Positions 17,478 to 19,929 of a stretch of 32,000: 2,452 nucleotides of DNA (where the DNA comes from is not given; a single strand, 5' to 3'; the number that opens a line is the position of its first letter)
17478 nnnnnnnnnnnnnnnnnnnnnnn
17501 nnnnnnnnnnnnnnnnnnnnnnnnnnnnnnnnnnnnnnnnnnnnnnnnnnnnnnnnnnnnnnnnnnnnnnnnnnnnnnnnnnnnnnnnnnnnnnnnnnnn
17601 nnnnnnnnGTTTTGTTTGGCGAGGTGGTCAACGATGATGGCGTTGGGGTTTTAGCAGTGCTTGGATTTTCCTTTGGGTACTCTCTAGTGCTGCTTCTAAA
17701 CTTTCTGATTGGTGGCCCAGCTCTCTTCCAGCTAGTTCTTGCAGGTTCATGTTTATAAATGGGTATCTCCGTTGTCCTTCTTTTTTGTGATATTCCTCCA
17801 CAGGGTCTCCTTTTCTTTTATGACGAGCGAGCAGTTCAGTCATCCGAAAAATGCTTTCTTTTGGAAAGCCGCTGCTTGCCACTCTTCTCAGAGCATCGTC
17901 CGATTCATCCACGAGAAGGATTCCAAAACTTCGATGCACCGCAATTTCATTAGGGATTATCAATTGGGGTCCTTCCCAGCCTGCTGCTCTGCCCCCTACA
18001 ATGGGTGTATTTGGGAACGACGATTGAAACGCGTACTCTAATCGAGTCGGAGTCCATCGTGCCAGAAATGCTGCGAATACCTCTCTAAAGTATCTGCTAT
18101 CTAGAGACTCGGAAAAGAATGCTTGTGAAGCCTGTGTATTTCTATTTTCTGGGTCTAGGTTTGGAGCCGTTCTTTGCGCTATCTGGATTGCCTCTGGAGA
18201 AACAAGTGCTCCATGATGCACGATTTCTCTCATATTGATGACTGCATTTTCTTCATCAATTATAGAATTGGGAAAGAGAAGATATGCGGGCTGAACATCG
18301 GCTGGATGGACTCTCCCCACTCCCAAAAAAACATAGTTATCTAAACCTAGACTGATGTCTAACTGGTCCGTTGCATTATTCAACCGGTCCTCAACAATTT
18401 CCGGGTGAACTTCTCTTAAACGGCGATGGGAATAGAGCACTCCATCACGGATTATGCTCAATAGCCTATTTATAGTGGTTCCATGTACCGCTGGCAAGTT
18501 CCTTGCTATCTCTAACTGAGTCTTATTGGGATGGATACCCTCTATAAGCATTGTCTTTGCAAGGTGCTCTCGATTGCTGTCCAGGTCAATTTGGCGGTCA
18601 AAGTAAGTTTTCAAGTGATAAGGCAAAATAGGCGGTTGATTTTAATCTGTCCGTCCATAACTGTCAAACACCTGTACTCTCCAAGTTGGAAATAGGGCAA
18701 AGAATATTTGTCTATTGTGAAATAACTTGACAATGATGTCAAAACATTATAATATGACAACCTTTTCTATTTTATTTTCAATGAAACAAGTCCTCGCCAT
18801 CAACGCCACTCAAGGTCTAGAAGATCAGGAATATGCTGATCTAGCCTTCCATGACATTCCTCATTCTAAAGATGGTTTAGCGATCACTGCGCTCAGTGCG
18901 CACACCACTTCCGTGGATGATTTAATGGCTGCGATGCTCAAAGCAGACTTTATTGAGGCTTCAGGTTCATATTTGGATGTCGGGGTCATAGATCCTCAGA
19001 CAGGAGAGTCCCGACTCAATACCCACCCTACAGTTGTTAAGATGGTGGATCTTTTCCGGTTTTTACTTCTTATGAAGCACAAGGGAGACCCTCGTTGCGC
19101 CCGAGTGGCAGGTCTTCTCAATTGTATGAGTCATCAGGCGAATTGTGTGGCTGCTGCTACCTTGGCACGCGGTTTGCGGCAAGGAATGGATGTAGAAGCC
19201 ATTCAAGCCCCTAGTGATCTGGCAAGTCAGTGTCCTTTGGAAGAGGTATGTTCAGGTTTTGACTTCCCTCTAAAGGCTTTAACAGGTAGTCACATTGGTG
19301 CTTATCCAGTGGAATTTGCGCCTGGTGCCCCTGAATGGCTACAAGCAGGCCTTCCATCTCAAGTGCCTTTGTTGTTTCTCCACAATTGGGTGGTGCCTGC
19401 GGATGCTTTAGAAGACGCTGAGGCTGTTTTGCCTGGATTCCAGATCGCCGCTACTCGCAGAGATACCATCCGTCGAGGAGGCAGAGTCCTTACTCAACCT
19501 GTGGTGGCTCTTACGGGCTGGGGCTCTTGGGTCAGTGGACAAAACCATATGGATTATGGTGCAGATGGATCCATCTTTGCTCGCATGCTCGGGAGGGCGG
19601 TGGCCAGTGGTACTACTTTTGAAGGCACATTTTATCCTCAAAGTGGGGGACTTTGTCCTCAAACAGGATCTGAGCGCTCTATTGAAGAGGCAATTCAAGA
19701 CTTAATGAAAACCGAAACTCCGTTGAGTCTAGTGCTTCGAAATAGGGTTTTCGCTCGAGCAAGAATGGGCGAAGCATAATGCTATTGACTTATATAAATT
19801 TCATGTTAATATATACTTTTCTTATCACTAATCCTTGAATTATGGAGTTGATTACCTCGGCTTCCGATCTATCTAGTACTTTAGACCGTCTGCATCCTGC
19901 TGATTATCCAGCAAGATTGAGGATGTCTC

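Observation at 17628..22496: Five-gene orphan island with divergent consensus promoters: candidate undescribed small-molecule or effector system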

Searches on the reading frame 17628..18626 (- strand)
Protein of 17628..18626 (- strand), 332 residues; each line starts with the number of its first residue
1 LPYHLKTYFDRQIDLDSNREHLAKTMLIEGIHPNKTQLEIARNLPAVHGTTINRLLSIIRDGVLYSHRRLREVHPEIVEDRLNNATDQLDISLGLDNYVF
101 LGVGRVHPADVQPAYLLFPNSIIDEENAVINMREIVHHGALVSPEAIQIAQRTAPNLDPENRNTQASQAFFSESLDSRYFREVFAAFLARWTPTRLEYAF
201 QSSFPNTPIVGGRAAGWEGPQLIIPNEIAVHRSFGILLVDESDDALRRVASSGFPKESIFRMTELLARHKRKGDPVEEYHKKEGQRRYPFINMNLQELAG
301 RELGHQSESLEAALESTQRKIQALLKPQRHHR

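Call 4: search_protein_families(library=pfam, proteins=[window:17628-18626:-], max_evalue=1)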
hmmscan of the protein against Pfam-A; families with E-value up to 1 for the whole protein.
window:17628-18626:- (332 aa): 2 families
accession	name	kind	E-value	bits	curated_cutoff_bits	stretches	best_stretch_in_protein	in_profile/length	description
PF14487.12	DarT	-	0.074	13.2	22.5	1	48-79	2-41/201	ssDNA thymidine ADP-ribosyltransferase, DarT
PF19164.5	DUF5846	-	0.15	12.5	27.7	1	47-80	7-41/117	Family of unknown function (DUF5846)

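Call 7: search_protein_families(library=ncbifam, proteins=[window:17628-18626:-], max_evalue=1)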
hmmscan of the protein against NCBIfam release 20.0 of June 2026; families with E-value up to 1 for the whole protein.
window:17628-18626:- (332 aa): 0 families

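Call 28: find_homologous_proteins(query=window:17628-18551:-)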
Query window:17628-18551:- (307 aa): 3 proteins with E <= 0.001 among 4138 candidates.
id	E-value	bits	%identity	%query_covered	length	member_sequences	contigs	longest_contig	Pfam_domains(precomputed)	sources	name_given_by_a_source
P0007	5.0e-201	684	100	100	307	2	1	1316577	-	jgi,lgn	jgi:hypothetical protein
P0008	4.4e-47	179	39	82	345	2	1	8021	-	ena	-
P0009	1.6e-45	174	57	48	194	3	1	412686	-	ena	-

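Call 29: find_encoding_contigs(protein=P0008, flank=8000, max_places=3)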
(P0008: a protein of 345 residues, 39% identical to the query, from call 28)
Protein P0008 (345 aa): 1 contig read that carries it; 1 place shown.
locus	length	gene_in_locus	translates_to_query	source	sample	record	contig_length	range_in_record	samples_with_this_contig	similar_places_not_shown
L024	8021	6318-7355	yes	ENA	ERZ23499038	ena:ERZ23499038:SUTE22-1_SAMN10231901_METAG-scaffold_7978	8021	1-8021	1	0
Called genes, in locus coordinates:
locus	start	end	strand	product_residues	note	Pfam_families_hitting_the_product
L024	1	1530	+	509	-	?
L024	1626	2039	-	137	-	-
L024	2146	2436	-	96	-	-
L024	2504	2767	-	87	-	-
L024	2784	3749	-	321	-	PF25231:DUF7847 (weak)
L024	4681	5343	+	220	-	PF00625:Guanylate_kin, PF13238:AAA_18 (faint)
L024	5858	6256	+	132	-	-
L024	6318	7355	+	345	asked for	-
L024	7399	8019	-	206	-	?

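Call 30: find_encoding_contigs(protein=P0009, flank=8000, max_places=3)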
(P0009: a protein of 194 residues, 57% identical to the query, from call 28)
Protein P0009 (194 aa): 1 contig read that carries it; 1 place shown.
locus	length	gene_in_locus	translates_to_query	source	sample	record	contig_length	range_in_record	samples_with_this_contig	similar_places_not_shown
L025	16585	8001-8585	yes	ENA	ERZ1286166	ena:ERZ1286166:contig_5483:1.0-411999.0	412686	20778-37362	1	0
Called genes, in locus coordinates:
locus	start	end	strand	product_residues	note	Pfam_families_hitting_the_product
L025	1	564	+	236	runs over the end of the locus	PF00218:IGPS, PF00697:PRAI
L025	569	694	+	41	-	-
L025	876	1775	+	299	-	PF00291:PALP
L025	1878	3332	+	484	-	PF00290:Trp_syntA, PF00793:DAHP_synth_1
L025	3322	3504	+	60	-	PF00793:DAHP_synth_1 (weak)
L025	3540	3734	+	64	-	-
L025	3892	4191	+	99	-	PF01761:DHQ_synthase (weak), PF24621:DHQS_C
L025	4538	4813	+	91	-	PF00275:EPSP_synthase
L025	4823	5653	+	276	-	PF00275:EPSP_synthase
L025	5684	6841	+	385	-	PF01202:SKI, PF08501:Shikimate_dh_N, PF18317:SDH_C (weak)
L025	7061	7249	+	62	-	PF01264:Chorismate_synt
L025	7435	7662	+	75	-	PF01264:Chorismate_synt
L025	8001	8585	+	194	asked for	-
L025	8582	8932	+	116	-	-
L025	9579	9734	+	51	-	PF13188:PAS_8 (weak)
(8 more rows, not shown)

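Call 64: search_protein_families(library=phrogs, proteins=[window:17628-18551:-], max_evalue=0.01)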
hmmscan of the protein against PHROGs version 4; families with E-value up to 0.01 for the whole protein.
window:17628-18551:- (307 aa): 0 families

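Call 65: search_protein_families(library=padloc, proteins=[window:17628-18551:-], max_evalue=0.01)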
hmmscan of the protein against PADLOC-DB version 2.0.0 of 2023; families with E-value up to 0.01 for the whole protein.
window:17628-18551:- (307 aa): 0 families

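Call 77: search_solved_structures(query=A8, max_evalue=10, show_alignments=2)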
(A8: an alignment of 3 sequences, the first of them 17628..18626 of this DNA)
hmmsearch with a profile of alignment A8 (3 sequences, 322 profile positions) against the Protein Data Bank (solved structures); distinct sequences matched with E-value up to 10: 6.
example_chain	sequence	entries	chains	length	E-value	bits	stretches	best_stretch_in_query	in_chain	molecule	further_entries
3ww9_A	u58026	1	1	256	0.0032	19.9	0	228-257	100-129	pizza6 protein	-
7zph_A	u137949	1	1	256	0.059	15.8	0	228-257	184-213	Pizza6-TNK-RSH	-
7zcj_A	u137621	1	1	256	0.1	15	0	228-257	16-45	Pizza6-TNH-TSH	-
7zpz_A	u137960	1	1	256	0.2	14.1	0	228-257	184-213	Pizza6-TSR-TSH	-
3ww8_A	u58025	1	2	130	0.41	13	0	228-257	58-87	Pizza3 protein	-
9k81_A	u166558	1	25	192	0.58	12.5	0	250-273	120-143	Fiber-n7-Zn1-HEHE-74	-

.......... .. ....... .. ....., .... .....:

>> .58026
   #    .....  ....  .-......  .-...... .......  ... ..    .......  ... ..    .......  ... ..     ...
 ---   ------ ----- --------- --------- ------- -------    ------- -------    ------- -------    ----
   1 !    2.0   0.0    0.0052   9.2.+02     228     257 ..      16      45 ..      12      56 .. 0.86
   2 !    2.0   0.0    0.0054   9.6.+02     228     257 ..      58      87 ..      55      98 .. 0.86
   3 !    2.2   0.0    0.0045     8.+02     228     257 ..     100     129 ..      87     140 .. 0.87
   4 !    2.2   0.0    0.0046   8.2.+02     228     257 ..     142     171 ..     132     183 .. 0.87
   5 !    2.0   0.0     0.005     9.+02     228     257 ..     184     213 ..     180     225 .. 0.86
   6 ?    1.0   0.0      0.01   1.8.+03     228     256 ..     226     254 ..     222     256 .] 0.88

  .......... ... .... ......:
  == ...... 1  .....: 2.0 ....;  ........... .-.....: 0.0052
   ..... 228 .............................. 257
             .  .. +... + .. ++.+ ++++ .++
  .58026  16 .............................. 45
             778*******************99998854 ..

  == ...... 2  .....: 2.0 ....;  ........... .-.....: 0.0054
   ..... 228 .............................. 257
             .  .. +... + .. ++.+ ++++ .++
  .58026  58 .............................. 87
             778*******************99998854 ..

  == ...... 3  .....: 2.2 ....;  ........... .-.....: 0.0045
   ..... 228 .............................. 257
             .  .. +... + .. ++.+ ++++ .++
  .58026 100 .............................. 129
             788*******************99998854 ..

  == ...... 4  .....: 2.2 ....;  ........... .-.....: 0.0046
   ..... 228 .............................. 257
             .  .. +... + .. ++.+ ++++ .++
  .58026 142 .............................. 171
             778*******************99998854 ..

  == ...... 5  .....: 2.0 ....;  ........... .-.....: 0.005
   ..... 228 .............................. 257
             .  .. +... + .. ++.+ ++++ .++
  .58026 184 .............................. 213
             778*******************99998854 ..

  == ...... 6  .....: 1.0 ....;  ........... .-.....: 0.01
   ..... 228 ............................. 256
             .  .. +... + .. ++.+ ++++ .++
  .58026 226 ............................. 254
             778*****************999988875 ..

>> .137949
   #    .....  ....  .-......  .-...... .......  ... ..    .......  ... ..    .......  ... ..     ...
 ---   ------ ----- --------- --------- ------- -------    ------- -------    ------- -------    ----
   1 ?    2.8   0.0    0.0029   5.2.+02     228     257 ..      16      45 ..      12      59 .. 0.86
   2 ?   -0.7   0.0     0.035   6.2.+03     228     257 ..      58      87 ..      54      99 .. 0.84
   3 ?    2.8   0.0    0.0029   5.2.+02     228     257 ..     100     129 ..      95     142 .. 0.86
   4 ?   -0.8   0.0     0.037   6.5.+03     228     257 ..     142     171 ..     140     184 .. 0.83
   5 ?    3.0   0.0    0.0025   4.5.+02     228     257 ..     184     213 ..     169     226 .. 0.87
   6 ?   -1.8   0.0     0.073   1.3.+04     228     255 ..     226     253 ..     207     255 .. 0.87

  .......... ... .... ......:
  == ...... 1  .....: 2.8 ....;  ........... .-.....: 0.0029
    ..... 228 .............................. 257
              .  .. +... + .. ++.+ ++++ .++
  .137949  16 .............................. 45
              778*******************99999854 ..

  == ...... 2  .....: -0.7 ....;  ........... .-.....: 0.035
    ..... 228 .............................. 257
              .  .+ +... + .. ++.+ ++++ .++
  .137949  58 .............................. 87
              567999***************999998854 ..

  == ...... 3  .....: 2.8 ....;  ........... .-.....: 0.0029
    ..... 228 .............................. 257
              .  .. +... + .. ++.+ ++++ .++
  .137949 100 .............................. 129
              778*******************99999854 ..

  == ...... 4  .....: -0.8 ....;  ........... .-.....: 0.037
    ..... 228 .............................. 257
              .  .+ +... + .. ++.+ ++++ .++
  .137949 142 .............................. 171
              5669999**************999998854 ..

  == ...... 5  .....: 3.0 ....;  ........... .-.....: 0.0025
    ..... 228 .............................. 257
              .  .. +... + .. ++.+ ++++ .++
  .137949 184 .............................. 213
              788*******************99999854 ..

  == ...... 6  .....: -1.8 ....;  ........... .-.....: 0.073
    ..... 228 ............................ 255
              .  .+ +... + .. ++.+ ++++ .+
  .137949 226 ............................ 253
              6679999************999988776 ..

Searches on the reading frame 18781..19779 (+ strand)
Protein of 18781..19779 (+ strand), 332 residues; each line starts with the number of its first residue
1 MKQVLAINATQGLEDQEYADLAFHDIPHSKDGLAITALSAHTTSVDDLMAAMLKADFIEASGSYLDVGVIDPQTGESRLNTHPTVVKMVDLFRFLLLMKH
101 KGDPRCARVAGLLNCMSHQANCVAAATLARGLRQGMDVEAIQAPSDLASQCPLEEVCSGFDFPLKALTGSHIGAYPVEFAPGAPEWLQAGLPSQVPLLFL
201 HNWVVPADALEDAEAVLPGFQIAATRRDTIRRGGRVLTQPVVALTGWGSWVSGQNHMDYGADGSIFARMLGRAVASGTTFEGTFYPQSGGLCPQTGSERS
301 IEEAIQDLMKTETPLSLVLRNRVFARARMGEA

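Call 4: search_protein_families(library=pfam, proteins=[window:18781-19779:+], max_evalue=1)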
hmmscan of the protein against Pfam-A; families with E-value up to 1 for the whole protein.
window:18781-19779:+ (332 aa): 0 families

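Call 7: search_protein_families(library=ncbifam, proteins=[window:18781-19779:+], max_evalue=1)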
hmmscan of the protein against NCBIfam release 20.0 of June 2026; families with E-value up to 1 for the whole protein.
window:18781-19779:+ (332 aa): 0 families

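Call 27: find_homologous_proteins(query=window:18781-19779:+)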
Query window:18781-19779:+ (332 aa): 1 proteins with E <= 0.001 among 6702 candidates.
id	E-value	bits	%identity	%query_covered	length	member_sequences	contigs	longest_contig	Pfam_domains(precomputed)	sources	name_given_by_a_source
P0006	8.1e-221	750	100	100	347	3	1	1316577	-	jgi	jgi:hypothetical protein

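Call 64: search_protein_families(library=phrogs, proteins=[window:18781-19779:+], max_evalue=0.01)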
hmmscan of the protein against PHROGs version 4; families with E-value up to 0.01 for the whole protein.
window:18781-19779:+ (332 aa): 0 families

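Call 65: search_protein_families(library=padloc, proteins=[window:18781-19779:+], max_evalue=0.01)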
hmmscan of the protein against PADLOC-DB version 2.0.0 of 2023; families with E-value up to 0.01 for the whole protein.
window:18781-19779:+ (332 aa): 0 families

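Call 78: search_solved_structures(query=window:18781-19779:+, max_evalue=10, show_alignments=1)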
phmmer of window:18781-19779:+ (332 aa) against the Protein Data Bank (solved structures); distinct sequences matched with E-value up to 10: 1.
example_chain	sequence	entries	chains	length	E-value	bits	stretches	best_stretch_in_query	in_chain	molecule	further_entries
3pjv_D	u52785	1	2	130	0.6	12.5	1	28-102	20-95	Cyclic dimeric GMP binding protein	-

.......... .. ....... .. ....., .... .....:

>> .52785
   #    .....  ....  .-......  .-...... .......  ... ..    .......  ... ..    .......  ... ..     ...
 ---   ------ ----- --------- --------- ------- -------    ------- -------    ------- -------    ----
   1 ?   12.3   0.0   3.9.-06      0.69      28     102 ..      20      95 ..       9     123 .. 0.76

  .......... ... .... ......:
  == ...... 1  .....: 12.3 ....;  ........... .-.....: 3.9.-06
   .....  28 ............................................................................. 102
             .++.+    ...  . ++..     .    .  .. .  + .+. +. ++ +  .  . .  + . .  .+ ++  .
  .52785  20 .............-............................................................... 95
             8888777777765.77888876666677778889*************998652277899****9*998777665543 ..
